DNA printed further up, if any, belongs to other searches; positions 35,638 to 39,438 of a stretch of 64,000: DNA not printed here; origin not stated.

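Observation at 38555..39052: Near-perfect 180-bp tandem repeats in the C-terminal part of the tape-measure gene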

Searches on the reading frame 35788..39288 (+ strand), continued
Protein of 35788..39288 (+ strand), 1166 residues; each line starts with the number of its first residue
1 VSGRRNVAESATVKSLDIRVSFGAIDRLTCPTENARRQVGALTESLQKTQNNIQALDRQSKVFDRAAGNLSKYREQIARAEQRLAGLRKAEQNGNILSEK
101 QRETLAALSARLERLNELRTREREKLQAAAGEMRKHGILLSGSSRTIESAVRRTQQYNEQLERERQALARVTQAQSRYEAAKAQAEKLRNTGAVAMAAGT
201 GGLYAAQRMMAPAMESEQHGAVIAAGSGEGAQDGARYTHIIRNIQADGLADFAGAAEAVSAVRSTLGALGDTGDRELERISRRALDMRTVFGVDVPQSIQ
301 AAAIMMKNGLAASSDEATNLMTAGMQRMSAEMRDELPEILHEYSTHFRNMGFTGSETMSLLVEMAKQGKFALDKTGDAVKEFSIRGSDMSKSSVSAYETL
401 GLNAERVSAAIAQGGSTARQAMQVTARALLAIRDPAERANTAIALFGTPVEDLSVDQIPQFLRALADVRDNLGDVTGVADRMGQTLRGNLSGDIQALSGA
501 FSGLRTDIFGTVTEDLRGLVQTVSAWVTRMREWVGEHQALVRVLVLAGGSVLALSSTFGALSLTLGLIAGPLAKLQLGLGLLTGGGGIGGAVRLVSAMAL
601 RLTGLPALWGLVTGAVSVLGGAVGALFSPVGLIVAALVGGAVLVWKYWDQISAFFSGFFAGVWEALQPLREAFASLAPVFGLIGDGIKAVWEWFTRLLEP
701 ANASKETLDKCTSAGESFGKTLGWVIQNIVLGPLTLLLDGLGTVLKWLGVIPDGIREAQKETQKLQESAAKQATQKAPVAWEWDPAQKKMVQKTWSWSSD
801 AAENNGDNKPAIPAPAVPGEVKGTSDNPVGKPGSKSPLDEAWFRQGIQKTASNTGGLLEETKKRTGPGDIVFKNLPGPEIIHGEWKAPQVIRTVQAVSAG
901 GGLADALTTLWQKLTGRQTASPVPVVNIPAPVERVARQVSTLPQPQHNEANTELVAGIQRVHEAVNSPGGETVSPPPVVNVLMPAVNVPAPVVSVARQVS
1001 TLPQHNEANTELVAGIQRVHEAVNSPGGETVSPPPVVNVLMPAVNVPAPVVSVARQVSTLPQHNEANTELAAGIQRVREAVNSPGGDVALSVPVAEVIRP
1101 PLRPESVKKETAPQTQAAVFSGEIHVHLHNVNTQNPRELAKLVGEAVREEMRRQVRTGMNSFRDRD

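Call 21: find_homologous_proteins(query=window:35824-39285:+, max_evalue=1e-30)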
Query window:35824-39285:+ (1154 aa): 1808 proteins with E <= 1e-30 among 8000 candidates; the best 120 are listed.
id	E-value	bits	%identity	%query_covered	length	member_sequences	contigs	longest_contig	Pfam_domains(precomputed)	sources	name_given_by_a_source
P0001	0.0e+0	2107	89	89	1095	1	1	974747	PF10145.15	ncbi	ncbi:TPA: phage tail tape measure protein [Escherichia coli]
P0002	0.0e+0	2050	94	83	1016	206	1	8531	PF10145.15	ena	-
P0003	0.0e+0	2020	92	83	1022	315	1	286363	PF10145.15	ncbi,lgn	ncbi:phage tail tape measure protein [Escherichia coli]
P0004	0.0e+0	1983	93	83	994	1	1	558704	PF10145.15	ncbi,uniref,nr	ncbi:phage tail tape measure protein [Escherichia marmotae]|uniref:phage tail tape measure protein n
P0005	0.0e+0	1052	56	77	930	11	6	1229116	PF10145.15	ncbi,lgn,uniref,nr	ncbi:phage tail tape measure protein [Citrobacter youngae]|uniref:phage tail tape measure protein n=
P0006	7.9e-294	996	53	76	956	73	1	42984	PF10145.15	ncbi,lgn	ncbi:phage tail tape measure protein [Escherichia coli]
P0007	7.7e-291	986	51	81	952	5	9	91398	PF10145.15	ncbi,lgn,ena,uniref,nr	ncbi:TPA: phage tail tape measure protein [Escherichia coli]|uniref:phage tail tape measure protein 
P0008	1.2e-289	982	50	81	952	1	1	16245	PF10145.15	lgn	-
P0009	3.0e-289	981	50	81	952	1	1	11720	PF10145.15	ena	-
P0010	6.3e-289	980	50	81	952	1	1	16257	PF10145.15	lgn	-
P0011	5.4e-286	970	53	75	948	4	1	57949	PF10145.15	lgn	-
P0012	3.7e-280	951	52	76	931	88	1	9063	PF10145.15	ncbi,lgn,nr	ncbi:TPA: phage tail tape measure protein [Escherichia coli]|nr:phage tail tape measure protein [Esc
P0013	1.5e-279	949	51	77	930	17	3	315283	PF10145.15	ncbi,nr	ncbi:phage tail tape measure protein [Escherichia coli]|nr:phage tail tape measure protein [Escheric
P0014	4.6e-278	944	51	77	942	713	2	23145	PF10145.15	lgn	-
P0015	9.0e-277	940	51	76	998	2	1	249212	PF10145.15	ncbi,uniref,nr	ncbi:phage tail tape measure protein [Dickeya dianthicola]|uniref:phage tail tape measure protein n=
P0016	3.5e-274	931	52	76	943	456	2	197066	PF10145.15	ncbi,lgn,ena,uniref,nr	ncbi:phage tail tape measure protein [Escherichia coli]|uniref:phage tail tape measure protein n=1 T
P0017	8.7e-273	926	50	76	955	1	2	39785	PF10145.15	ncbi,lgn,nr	ncbi:TPA: phage tail tape measure protein [Escherichia coli]|nr:phage tail tape measure protein [Esc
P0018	2.8e-272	925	50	76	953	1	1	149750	PF10145.15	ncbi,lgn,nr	ncbi:TPA: phage tail tape measure protein [Escherichia coli]|nr:phage tail tape measure protein [Esc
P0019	5.3e-272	924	52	76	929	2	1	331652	PF10145.15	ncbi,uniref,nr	ncbi:phage tail tape measure protein [Dickeya lacustris]|uniref:phage tail tape measure protein n=1 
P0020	1.0e-271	923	51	76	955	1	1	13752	PF10145.15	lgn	-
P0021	2.1e-271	922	51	76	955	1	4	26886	PF10145.15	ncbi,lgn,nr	ncbi:phage tail tape measure protein [Escherichia coli]|nr:phage tail tape measure protein [Escheric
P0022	2.4e-271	922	50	76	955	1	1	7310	PF10145.15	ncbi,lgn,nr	ncbi:TPA: phage tail tape measure protein [Escherichia coli]|nr:phage tail tape measure protein [Esc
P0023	2.5e-271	922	51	76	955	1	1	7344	PF10145.15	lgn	-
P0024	4.2e-271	921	50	76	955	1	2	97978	PF10145.15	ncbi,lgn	ncbi:phage tail tape measure protein [Escherichia coli]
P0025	4.4e-271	921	50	76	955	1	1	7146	PF10145.15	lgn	-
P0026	7.5e-271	920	50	76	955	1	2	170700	PF10145.15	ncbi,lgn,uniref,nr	ncbi:phage tail tape measure protein [Escherichia coli]|uniref:phage tail tape measure protein n=1 T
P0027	6.7e-270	917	50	76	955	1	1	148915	PF10145.15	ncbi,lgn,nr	ncbi:phage tail tape measure protein [Escherichia coli]|nr:phage tail tape measure protein [Escheric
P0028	7.3e-248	844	49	80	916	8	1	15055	PF10145.15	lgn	-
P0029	1.5e-245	836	48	77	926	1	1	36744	PF10145.15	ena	-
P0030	2.4e-245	835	48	77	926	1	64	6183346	PF10145.15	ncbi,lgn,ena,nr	ncbi:phage tail tape measure protein [Klebsiella michiganensis]|nr:phage tail tape measure protein [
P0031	3.7e-245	835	48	77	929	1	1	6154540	PF10145.15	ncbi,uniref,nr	ncbi:phage tail tape measure protein [Klebsiella michiganensis]|uniref:phage tail tape measure prote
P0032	3.9e-245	835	48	77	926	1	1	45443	PF10145.15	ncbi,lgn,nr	ncbi:TPA: phage tail tape measure protein [Klebsiella quasipneumoniae]|nr:phage tail tape measure pr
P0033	4.6e-245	835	48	77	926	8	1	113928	PF10145.15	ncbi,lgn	ncbi:TPA: phage tail tape measure protein [Raoultella ornithinolytica]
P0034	5.1e-245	834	48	77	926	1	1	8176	PF10145.15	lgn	-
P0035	5.6e-245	834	48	77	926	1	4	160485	PF10145.15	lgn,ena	-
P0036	1.1e-244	833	48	77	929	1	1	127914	PF10145.15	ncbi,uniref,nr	ncbi:phage tail tape measure protein [Klebsiella pneumoniae]|uniref:phage tail tape measure protein 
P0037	1.2e-244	833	48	77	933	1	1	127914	PF10145.15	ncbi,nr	ncbi:phage tail tape measure protein [Klebsiella pneumoniae]|nr:phage tail tape measure protein [Kle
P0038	1.2e-244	833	48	77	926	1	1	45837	PF10145.15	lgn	-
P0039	1.5e-244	833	48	77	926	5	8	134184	PF10145.15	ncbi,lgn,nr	ncbi:putative prophage tail length determinator [Klebsiella pneumoniae]|nr:putative prophage tail le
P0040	1.5e-244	833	48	77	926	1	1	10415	PF10145.15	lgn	-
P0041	3.1e-244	832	48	77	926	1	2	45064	PF10145.15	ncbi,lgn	ncbi:TPA: phage tail tape measure protein [Raoultella ornithinolytica]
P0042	3.9e-244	831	48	77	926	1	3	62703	PF10145.15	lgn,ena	-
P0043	4.0e-244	831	47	79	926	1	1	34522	PF10145.15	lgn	-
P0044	4.8e-244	831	48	77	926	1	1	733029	PF10145.15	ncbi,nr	ncbi:phage tail tape measure protein [Klebsiella pneumoniae]|nr:phage tail tape measure protein [Kle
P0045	7.2e-244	831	48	77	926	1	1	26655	PF10145.15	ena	-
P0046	8.1e-244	830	48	77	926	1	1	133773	PF10145.15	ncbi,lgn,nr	ncbi:TPA: phage tail tape measure protein [Klebsiella pneumoniae]|nr:phage tail tape measure protein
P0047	9.2e-244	830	48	77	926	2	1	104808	PF10145.15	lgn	-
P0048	1.1e-243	830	48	77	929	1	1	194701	PF10145.15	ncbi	ncbi:TPA: phage tail tape measure protein [Klebsiella pneumoniae]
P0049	1.1e-243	830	48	77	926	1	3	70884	PF10145.15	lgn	-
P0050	1.1e-243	830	48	77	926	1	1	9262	PF10145.15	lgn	-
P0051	1.1e-243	830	48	77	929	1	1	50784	PF10145.15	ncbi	ncbi:TPA: phage tail tape measure protein [Klebsiella variicola]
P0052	1.3e-243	830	48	77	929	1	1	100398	PF10145.15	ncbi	ncbi:TPA: phage tail tape measure protein [Klebsiella pneumoniae]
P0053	1.8e-243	829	48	77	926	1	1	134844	PF10145.15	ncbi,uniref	ncbi:phage tail tape measure protein [Klebsiella pneumoniae]|uniref:phage tail tape measure protein 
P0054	1.9e-243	829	48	77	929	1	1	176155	PF10145.15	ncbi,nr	ncbi:TPA: phage tail tape measure protein [Klebsiella pneumoniae]|nr:phage tail tape measure protein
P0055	1.9e-243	829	48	77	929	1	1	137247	PF10145.15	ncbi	ncbi:TPA: phage tail tape measure protein [Klebsiella variicola]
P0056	2.2e-243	829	48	77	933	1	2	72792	PF10145.15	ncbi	ncbi:TPA: phage tail tape measure protein [Klebsiella michiganensis]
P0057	2.5e-243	829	48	77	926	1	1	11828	PF10145.15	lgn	-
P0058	2.9e-243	829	48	77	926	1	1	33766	PF10145.15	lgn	-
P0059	3.0e-243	829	48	77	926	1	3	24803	PF10145.15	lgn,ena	-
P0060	4.0e-243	828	48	77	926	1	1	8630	PF10145.15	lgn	-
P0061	4.8e-243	828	48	77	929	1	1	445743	PF10145.15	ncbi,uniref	ncbi:phage tail tape measure protein [Klebsiella variicola]|uniref:phage tail tape measure protein n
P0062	5.1e-243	828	48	77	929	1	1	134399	PF10145.15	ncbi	ncbi:TPA: phage tail tape measure protein [Klebsiella pneumoniae]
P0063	5.6e-243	828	48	77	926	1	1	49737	PF10145.15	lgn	-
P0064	5.9e-243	828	48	77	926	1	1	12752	PF10145.15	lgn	-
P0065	6.2e-243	827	48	77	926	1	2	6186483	PF10145.15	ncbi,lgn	ncbi:phage tail tape measure protein [Klebsiella michiganensis]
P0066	6.6e-243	827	48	77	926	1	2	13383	PF10145.15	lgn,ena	-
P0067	6.9e-243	827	47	79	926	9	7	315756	PF10145.15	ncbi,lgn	ncbi:TPA: phage tail tape measure protein [Klebsiella aerogenes]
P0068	7.3e-243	827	48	79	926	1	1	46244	PF10145.15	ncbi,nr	ncbi:TPA: phage tail tape measure protein [Klebsiella quasipneumoniae subsp. quasipneumoniae]|nr:pha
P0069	8.2e-243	827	48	79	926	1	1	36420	PF10145.15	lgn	-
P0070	8.3e-243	827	48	79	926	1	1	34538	PF10145.15,PF28019.1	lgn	-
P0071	9.0e-243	827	48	77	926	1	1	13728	PF10145.15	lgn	-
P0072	9.3e-243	827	48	77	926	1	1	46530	PF10145.15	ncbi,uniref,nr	ncbi:phage tail tape measure protein [Raoultella ornithinolytica]|uniref:phage tail tape measure pro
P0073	9.7e-243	827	48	77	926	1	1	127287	PF10145.15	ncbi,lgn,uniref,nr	ncbi:phage tail tape measure protein [Klebsiella pneumoniae]|uniref:phage tail tape measure protein 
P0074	1.0e-242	827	48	77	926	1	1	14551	PF10145.15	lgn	-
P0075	1.2e-242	827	48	77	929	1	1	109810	PF10145.15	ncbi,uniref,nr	ncbi:phage tail tape measure protein [Klebsiella pneumoniae]|uniref:phage tail tape measure protein 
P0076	1.3e-242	826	48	77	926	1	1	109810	PF10145.15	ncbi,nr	ncbi:phage tail tape measure protein [Klebsiella pneumoniae]|nr:phage tail tape measure protein [Kle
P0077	1.5e-242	826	48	77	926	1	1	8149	PF10145.15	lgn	-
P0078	1.7e-242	826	48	77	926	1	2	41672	PF10145.15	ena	-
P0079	2.0e-242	826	48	77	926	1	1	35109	PF10145.15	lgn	-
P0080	2.1e-242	826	48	77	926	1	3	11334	PF10145.15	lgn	-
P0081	2.9e-242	825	48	77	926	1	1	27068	PF10145.15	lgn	-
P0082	3.3e-242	825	48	77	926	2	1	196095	PF10145.15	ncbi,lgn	-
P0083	4.1e-242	825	48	77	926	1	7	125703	PF10145.15,PF28019.1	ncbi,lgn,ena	-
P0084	4.5e-242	825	48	77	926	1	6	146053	PF10145.15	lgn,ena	-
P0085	4.7e-242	825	48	77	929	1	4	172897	PF10145.15,PF28019.1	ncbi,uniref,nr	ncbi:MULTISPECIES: phage tail tape measure protein [Klebsiella]|uniref:phage tail tape measure prote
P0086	4.9e-242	825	48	77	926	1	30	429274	PF10145.15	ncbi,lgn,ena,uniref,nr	ncbi:phage tail tape measure protein [Klebsiella michiganensis]|uniref:phage tail tape measure prote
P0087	5.0e-242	824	48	77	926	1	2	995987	PF10145.15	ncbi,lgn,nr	ncbi:phage tail tape measure protein [Klebsiella pneumoniae]|nr:phage tail tape measure protein [Kle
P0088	6.0e-242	824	48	77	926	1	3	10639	PF10145.15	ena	-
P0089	6.0e-242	824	48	77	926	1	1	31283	PF10145.15,PF28019.1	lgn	-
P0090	6.4e-242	824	48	77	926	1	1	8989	PF10145.15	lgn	-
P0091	6.6e-242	824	48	77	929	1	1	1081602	PF10145.15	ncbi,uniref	ncbi:phage tail tape measure protein [Klebsiella pneumoniae]|uniref:phage tail tape measure protein 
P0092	6.8e-242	824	48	77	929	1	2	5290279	PF10145.15,PF28019.1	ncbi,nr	ncbi:TPA: phage tail tape measure protein [Klebsiella pneumoniae]|nr:phage tail tape measure protein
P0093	6.9e-242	824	48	77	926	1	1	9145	PF10145.15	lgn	-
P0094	7.3e-242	824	48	77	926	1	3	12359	PF10145.15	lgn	-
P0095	8.4e-242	824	48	77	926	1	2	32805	PF10145.15,PF28019.1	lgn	-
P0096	9.2e-242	824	48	77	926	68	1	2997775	PF10145.15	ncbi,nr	ncbi:Phage-related minor tail protein [Raoultella terrigena]|nr:Phage-related minor tail protein [Ra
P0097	1.1e-241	823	48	77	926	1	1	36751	PF10145.15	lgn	-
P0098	1.2e-241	823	48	77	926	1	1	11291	PF10145.15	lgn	-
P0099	1.2e-241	823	48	77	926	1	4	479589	PF10145.15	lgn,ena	-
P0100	1.2e-241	823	48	77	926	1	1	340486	PF10145.15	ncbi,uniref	ncbi:phage tail tape measure protein [Klebsiella grimontii]|uniref:phage tail tape measure protein n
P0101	1.3e-241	823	48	77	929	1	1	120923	PF10145.15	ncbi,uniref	ncbi:phage tail tape measure protein [Klebsiella quasipneumoniae]|uniref:phage tail tape measure pro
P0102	1.9e-241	823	48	77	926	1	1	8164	PF10145.15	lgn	-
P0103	2.0e-241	822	48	77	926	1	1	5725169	PF10145.15,PF28019.1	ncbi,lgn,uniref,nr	ncbi:phage tail tape measure protein [Raoultella ornithinolytica]|uniref:phage tail tape measure pro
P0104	2.3e-241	822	48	77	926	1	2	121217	PF10145.15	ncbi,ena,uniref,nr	ncbi:phage tail tape measure protein [Klebsiella pneumoniae]|uniref:phage tail tape measure protein 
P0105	2.4e-241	822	48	77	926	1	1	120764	PF10145.15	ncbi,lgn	ncbi:TPA: phage tail tape measure protein [Klebsiella quasipneumoniae subsp. similipneumoniae]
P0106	2.5e-241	822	48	77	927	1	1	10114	PF10145.15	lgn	-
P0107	2.9e-241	822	48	77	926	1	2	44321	PF10145.15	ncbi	ncbi:TPA: phage tail tape measure protein [Klebsiella quasipneumoniae subsp. quasipneumoniae]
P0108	3.1e-241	822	48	77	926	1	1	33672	PF10145.15,PF28019.1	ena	-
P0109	1.2e-239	817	48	77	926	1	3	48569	PF10145.15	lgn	-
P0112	3.2e-228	779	47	77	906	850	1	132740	PF10145.15,PF28019.1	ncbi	ncbi:phage tail tape measure protein [Klebsiella pneumoniae]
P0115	8.1e-224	764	46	77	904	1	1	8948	PF10145.15,PF28019.1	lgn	-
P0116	1.6e-222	760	46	77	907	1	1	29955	PF10145.15,PF28019.1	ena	-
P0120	4.5e-211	722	48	69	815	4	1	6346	PF10145.15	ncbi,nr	ncbi:hypothetical protein SB00610_01566 [Klebsiella quasipneumoniae subsp. similipneumoniae]|nr:hypo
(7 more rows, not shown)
